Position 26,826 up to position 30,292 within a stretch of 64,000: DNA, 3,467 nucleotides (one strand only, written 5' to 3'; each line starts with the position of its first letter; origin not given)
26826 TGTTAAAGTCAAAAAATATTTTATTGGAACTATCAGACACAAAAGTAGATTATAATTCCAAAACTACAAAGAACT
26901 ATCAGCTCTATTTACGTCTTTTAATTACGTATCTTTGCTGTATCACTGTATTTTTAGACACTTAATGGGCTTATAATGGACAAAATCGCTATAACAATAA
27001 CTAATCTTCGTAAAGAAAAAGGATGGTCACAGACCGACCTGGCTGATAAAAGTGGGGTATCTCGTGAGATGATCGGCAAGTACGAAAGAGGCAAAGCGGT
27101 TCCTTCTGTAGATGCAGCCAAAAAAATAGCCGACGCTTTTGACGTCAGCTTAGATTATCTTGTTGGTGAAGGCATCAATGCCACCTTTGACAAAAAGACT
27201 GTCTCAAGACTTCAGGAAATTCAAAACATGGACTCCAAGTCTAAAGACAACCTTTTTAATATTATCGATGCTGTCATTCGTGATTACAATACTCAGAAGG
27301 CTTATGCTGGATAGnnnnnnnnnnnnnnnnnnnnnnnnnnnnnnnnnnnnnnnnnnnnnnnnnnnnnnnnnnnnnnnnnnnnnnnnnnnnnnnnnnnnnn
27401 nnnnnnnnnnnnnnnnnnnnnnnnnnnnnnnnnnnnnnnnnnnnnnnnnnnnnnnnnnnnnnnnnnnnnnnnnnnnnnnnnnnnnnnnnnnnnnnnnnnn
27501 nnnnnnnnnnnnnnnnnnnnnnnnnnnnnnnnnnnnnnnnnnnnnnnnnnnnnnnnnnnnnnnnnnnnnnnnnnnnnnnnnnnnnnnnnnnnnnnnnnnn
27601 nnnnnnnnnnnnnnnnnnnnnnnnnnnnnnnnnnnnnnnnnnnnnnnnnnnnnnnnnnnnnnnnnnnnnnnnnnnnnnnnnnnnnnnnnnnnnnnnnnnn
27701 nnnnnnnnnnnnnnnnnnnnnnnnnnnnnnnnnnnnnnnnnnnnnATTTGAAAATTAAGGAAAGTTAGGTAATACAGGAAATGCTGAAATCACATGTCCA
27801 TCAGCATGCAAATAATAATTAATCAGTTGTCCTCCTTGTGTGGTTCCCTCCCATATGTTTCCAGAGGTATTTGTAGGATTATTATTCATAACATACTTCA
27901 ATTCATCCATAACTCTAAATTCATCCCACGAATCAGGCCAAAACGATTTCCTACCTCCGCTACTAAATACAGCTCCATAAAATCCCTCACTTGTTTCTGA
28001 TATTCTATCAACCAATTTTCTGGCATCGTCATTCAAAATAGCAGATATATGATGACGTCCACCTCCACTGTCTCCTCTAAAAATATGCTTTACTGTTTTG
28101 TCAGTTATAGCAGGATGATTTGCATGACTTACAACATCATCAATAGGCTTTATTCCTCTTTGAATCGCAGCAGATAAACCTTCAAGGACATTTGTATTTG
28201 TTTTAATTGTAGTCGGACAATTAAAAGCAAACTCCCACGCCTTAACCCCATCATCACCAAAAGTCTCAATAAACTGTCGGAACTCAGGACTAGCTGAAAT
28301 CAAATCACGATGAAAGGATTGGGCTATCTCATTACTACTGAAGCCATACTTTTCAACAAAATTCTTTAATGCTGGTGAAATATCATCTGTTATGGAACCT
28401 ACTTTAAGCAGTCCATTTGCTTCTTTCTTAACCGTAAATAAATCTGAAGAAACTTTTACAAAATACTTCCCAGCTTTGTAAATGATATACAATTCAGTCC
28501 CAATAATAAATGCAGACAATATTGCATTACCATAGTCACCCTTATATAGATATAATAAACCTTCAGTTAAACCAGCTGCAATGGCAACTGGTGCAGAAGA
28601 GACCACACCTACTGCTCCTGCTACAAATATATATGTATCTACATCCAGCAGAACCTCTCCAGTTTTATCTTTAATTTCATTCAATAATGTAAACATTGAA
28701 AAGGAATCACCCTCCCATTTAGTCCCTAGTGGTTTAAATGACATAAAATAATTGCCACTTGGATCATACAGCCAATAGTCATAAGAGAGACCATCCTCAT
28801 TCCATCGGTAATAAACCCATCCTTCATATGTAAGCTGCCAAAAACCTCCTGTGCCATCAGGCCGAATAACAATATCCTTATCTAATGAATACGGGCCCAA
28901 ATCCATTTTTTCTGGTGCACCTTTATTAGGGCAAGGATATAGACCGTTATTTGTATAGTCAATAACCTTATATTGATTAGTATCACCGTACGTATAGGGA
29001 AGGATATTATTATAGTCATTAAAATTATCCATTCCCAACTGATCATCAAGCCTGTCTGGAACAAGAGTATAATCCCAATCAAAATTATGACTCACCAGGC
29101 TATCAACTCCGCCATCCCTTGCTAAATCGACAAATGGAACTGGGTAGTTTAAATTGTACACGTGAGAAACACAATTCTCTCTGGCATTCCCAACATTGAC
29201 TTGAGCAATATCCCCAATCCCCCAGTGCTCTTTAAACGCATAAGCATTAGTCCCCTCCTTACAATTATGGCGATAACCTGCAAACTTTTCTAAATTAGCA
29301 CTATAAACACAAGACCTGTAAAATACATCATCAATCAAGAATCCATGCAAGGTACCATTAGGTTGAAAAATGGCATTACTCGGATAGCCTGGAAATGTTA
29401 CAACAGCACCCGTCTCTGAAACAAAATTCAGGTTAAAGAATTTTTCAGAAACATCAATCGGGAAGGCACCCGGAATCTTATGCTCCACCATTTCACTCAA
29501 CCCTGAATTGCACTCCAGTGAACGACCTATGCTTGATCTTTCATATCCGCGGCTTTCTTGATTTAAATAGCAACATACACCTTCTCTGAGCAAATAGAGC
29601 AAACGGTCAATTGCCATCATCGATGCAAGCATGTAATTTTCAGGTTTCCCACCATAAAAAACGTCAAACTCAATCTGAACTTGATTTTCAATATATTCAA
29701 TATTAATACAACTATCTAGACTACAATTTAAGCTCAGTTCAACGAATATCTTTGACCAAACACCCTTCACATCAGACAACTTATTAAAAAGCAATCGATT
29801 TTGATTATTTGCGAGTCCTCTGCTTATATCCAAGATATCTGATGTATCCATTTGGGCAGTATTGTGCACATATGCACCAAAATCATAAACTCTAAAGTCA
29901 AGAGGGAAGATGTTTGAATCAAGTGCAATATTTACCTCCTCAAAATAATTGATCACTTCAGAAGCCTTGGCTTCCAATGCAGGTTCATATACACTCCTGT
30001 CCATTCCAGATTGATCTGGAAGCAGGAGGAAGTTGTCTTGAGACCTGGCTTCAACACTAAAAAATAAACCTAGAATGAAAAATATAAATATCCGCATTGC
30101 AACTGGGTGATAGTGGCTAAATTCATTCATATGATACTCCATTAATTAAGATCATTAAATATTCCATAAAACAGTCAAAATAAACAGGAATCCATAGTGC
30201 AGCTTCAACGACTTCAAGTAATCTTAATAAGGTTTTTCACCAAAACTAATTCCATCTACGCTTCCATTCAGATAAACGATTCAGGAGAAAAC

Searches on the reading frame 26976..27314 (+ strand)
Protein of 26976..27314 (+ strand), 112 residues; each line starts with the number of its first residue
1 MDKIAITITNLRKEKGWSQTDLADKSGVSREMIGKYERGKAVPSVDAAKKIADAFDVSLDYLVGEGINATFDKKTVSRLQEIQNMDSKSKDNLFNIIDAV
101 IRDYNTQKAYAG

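Call 26: search_protein_families(library=pfam, proteins=[window:26976-27314:+], max_evalue=0.001)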
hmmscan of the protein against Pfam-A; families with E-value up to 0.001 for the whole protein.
window:26976-27314:+ (112 aa): 4 families
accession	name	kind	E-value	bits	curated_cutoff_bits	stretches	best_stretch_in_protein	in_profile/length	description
PF01381.28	HTH_3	-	2.4e-20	72.8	23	1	10-62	3-55/55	Helix-turn-helix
PF13560.12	HTH_31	-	3.3e-11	43.7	27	1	8-59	6-58/64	Helix-turn-helix domain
PF12844.13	HTH_19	-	3.7e-09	36.8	30.2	1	8-62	4-58/64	Helix-turn-helix domain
PF13443.12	HTH_26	-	1.1e-06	29.2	22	1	8-59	2-54/63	Cro/C1-type HTH DNA-binding domain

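Call 27: search_protein_families(library=padloc, proteins=[window:26976-27314:+], max_evalue=0.00001)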
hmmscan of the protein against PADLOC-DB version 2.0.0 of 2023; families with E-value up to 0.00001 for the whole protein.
window:26976-27314:+ (112 aa): 14 families
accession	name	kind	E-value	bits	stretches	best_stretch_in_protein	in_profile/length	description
PDLC04142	capH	-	1.6e-15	56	1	5-99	8-97/103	capH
PDLC02926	HTH_VI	-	3.6e-12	44.4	1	5-65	3-63/92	-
PDLC04775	PDC-M69A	-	6.5e-12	44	1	4-103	8-103/113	-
PDLC03954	RmrA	-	1.5e-10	38.6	1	10-82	17-90/380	-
PDLC03949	RmrA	-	5.2e-10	36.7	1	10-77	9-75/363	-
PDLC03947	RmrA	-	5.2e-10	36.7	1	9-78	17-86/383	-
PDLC03945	RmrA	-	1.1e-09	35.9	1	8-90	7-92/394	-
PDLC03944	RmrA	-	4e-09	34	1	12-104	15-111/384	-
PDLC03952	RmrA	-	4.8e-09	33.5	1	8-74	27-92/395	-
PDLC03951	RmrA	-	4.9e-08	30.3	1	8-73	13-77/400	-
PDLC03665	Control_protein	-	3.8e-07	28.3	1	7-63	12-69/77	control protein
PDLC03946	RmrA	-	1.1e-06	25.6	1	11-91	10-88/357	-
PDLC03664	Control_protein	-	3.5e-06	25.4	1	7-58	17-68/74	control protein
PDLC03536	REase_II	-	7.3e-06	23.8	1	4-65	11-72/237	Type II restriction enzyme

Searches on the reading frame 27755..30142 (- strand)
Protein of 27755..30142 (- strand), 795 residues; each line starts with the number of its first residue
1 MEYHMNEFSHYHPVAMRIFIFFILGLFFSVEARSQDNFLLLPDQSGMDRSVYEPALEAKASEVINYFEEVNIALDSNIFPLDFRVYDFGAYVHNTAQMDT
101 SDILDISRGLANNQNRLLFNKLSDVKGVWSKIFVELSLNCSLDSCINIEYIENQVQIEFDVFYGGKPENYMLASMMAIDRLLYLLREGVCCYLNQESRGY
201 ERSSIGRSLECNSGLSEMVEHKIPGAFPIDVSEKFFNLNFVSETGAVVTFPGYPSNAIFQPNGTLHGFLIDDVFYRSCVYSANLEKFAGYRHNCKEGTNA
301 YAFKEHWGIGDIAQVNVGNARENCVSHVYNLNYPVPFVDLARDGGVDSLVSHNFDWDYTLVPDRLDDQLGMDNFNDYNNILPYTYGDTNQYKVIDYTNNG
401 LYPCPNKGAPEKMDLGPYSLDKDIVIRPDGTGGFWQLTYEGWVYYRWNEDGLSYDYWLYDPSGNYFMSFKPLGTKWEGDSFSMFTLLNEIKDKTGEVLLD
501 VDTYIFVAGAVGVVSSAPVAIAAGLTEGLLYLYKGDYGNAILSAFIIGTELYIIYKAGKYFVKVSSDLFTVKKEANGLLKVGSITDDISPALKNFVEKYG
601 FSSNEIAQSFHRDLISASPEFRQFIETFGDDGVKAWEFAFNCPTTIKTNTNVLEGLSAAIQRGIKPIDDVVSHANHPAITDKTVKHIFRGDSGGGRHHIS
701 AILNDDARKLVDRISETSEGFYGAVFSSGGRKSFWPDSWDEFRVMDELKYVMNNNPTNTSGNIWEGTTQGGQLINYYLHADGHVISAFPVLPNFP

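Call 26: search_protein_families(library=pfam, proteins=[window:27755-30142:-], max_evalue=0.001)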
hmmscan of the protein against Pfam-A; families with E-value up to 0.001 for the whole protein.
window:27755-30142:- (795 aa): 1 family
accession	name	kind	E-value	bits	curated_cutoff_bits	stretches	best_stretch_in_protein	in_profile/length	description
PF14436.11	EndoU_bacteria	-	1.1e-07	32.7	25.3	1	681-790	2-128/129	Bacterial EndoU nuclease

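Call 27: search_protein_families(library=padloc, proteins=[window:27755-30142:-], max_evalue=0.00001)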
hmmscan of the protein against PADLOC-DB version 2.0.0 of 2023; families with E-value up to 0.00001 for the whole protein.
window:27755-30142:- (795 aa): 0 families
